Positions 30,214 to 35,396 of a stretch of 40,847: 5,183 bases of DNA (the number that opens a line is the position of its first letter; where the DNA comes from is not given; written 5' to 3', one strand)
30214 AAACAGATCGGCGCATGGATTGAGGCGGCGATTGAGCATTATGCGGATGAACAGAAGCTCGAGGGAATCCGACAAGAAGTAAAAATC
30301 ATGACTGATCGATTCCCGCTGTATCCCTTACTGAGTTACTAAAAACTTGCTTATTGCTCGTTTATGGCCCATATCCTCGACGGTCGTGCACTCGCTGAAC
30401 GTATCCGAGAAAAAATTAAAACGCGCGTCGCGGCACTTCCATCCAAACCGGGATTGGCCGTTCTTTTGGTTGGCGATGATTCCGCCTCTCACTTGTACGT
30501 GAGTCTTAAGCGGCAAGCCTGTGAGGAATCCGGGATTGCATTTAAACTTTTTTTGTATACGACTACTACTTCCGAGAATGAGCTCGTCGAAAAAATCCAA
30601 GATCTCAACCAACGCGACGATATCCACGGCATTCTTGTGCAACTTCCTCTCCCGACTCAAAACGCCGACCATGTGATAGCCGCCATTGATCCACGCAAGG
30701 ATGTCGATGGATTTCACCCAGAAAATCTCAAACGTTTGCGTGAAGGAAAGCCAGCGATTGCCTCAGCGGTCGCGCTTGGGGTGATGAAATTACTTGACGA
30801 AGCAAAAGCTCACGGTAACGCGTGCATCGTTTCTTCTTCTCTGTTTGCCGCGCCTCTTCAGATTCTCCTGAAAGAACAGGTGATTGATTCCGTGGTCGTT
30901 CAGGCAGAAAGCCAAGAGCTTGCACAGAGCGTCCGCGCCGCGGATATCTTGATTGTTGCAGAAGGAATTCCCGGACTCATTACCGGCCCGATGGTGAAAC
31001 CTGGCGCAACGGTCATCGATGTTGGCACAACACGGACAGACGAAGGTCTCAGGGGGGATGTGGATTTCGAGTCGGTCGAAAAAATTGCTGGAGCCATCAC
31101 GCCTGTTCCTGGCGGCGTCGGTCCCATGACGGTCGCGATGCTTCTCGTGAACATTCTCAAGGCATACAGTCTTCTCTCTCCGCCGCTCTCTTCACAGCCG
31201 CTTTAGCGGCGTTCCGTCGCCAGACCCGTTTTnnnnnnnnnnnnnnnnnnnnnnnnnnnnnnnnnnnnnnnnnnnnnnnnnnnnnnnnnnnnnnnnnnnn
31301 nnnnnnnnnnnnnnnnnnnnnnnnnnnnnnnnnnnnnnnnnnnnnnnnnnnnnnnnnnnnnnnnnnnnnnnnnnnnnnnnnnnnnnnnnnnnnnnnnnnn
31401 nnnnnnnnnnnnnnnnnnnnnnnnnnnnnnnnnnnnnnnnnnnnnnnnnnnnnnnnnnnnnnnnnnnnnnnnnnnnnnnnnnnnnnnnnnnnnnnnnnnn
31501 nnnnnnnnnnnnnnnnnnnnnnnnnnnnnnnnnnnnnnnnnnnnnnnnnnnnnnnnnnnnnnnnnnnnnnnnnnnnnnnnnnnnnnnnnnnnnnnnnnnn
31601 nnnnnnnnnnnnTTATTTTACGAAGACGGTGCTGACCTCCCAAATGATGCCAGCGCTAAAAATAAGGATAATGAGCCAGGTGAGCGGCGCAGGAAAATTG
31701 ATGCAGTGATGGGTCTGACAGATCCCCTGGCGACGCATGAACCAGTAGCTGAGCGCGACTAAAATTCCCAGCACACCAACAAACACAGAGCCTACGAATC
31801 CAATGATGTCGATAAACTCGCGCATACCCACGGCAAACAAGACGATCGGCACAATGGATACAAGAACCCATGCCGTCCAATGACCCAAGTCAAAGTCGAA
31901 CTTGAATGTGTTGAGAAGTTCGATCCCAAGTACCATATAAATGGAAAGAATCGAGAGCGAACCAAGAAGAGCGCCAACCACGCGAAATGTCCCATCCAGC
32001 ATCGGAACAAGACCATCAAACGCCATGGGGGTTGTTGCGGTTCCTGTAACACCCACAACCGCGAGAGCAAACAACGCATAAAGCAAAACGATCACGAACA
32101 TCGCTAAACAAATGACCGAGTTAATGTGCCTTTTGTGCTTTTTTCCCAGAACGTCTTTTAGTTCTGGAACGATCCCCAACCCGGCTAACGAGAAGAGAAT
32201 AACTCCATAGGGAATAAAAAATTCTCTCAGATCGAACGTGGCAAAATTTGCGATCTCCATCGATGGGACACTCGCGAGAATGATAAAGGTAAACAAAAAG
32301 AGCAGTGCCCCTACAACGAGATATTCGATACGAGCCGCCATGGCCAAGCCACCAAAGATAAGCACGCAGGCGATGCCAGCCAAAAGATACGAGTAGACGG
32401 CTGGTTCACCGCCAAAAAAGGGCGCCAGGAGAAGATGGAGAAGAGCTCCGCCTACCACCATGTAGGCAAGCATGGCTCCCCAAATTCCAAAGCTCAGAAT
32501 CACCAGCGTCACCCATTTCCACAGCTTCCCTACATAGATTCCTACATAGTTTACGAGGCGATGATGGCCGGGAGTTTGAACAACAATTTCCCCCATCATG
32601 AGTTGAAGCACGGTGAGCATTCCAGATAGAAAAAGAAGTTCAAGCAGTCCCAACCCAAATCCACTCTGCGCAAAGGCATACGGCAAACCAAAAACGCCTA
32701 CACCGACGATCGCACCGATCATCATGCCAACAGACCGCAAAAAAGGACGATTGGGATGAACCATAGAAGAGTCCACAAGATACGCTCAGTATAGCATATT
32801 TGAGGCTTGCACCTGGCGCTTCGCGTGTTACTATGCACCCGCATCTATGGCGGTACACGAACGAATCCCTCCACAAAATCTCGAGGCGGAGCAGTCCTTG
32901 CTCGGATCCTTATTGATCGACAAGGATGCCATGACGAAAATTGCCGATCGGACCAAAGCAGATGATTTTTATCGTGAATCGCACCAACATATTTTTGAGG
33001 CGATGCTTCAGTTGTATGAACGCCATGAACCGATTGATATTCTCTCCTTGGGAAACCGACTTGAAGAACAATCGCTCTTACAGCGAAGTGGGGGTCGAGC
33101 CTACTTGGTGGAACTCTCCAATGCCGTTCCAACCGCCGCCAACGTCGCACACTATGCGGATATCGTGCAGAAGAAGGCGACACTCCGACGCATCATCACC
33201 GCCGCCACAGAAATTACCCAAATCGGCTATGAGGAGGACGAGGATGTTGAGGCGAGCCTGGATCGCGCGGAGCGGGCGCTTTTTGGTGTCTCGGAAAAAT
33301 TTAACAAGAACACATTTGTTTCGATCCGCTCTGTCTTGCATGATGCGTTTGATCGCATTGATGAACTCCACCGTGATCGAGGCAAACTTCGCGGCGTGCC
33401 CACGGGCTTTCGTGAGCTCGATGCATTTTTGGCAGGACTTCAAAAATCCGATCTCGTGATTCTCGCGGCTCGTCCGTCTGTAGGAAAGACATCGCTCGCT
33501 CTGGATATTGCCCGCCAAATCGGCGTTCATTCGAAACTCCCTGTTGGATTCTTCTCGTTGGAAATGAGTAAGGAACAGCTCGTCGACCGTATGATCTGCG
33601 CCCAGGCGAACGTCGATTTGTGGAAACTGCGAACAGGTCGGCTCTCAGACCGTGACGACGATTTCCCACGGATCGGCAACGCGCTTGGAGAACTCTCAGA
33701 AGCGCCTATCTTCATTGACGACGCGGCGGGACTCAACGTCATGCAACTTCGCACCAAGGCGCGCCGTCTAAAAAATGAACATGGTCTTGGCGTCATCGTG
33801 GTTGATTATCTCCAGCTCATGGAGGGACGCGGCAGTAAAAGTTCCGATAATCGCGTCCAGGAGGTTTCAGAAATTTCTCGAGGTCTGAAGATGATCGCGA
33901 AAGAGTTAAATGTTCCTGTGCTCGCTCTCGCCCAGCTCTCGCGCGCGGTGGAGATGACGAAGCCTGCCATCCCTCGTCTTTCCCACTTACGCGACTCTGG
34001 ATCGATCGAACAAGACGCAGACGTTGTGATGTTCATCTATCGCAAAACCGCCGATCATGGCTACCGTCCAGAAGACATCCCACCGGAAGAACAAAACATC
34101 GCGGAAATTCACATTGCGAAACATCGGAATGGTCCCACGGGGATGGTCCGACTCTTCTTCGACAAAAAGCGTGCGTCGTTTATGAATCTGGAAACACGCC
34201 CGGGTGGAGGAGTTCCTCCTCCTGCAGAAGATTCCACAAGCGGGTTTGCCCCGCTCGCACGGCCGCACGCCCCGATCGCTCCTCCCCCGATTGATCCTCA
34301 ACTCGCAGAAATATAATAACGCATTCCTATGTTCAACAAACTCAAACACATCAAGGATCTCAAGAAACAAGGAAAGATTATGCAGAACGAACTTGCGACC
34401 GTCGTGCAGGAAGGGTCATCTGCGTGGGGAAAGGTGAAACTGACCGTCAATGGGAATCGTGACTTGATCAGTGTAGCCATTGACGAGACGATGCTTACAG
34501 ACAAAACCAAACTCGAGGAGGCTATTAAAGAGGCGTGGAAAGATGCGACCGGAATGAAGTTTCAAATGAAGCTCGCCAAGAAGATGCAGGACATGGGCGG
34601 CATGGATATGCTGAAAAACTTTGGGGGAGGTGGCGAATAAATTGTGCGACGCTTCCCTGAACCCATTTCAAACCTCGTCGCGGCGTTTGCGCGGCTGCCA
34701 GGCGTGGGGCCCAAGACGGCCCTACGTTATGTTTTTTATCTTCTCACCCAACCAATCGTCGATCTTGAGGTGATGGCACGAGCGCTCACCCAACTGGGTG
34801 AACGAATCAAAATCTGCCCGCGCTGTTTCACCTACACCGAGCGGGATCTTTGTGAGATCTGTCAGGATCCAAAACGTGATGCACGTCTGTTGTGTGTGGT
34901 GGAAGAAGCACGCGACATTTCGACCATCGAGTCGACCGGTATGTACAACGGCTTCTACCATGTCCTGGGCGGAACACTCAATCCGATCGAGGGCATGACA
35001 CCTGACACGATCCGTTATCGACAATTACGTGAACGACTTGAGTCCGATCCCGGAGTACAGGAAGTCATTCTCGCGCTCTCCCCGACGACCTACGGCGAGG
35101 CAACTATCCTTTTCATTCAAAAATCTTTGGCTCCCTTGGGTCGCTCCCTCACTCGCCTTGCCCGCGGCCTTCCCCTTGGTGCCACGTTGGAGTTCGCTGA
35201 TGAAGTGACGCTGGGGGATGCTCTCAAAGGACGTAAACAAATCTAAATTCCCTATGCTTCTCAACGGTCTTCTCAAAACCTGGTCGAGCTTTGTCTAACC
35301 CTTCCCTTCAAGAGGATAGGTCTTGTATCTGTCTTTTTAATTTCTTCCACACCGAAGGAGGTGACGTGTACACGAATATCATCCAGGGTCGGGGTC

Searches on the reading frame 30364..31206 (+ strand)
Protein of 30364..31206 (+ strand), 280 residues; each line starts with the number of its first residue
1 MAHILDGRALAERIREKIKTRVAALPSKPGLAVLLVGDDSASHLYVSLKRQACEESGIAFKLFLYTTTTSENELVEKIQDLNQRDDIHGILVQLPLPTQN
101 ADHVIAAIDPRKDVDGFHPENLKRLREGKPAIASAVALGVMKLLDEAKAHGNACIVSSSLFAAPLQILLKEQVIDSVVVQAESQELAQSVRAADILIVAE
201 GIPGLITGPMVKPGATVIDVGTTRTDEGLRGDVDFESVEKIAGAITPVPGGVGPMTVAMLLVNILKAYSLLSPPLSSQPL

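Call 8: search_protein_families(library=pfam, proteins=[window:30364-31206:+], max_evalue=0.001)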
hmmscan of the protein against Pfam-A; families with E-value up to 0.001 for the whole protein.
window:30364-31206:+ (280 aa): 2 families
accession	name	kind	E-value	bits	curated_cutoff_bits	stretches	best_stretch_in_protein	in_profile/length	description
PF02882.25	THF_DHG_CYH_C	-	4.9e-43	146.7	27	1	118-268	1-156/160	Tetrahydrofolate dehydrogenase/cyclohydrolase, NAD(P)-binding domain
PF00763.28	THF_DHG_CYH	-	1.1e-36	126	32.8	1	5-115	1-115/115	Tetrahydrofolate dehydrogenase/cyclohydrolase, catalytic domain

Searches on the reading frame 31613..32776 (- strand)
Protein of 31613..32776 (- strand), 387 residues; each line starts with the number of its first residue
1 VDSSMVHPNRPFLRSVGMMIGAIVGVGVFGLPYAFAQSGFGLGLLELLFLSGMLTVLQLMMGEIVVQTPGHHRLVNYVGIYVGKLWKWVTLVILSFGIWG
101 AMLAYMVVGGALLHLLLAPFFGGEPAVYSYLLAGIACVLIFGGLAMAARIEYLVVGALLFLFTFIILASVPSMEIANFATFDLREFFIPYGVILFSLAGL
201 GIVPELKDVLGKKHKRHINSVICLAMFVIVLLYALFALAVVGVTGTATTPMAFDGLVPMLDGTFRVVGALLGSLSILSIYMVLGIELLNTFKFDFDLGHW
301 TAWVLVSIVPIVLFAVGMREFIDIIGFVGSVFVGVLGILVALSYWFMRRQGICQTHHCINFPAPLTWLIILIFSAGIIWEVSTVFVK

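Call 8: search_protein_families(library=pfam, proteins=[window:31613-32776:-], max_evalue=0.001)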
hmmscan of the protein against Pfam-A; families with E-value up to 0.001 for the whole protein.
window:31613-32776:- (387 aa): 2 families
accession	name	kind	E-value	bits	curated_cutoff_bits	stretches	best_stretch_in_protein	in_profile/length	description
PF01490.24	Aa_trans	-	6.4e-11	42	25.6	1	13-333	6-357/410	Transmembrane amino acid transporter protein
PF03222.19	Trp_Tyr_perm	-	4.9e-09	36.2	22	1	12-359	5-372/393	Tryptophan/tyrosine permease family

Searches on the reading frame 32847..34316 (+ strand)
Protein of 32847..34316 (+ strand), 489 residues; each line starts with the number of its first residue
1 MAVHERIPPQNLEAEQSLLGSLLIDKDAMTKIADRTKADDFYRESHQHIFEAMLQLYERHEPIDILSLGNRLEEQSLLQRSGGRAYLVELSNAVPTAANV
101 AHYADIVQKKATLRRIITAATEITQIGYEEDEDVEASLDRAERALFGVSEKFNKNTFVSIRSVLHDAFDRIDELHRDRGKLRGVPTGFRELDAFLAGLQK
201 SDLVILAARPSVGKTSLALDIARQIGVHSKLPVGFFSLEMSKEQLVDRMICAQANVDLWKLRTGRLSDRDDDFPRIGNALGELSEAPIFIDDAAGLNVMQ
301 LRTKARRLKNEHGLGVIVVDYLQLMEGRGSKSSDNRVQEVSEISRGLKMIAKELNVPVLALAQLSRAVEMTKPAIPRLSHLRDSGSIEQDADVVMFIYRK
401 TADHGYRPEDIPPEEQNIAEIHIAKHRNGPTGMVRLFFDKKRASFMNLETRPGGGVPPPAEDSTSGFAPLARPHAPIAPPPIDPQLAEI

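Call 8: search_protein_families(library=pfam, proteins=[window:32847-34316:+], max_evalue=0.001)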
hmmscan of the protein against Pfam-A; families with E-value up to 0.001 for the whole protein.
window:32847-34316:+ (489 aa): 3 families
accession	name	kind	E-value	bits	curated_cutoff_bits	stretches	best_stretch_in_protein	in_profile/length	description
PF03796.21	DnaB_C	-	1.2e-100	336.6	27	1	183-447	1-255/255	DnaB-like helicase C terminal domain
PF00772.26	DnaB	-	3e-36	124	23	1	8-108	2-102/103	DnaB-like helicase N terminal domain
PF13481.12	AAA_25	-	1.6e-11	44.6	27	1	188-364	19-190/195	AAA domain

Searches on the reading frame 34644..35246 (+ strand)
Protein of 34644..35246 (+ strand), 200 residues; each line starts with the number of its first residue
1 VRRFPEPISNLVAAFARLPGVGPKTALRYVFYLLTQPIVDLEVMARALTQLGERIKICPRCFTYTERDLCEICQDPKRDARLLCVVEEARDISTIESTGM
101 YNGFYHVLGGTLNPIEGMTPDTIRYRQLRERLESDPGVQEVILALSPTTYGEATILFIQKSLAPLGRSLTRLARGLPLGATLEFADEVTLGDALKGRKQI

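Call 107: search_protein_families(library=pfam, proteins=[window:34644-35246:+], max_evalue=0.01)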
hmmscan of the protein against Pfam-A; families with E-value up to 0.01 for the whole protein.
window:34644-35246:+ (200 aa): 5 families
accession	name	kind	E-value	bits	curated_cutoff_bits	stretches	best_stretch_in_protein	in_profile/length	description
PF13662.12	Toprim_4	-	1.7e-17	63.8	25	1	82-173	2-85/85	Toprim domain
PF21176.3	RecR_HhH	-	4.2e-12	46.1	27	1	8-50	1-43/45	RecR, helix-hairpin-helix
PF21175.2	RecR_C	-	5.9e-09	35.6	22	1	175-198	1-24/24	RecR, C-terminal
PF02132.21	RecR_ZnF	-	2.2e-07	30.9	22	1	55-75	1-21/21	RecR, Cys4-zinc finger domain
PF01751.28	Toprim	-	9.4e-06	26.2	23.1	1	83-163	2-81/96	Toprim domain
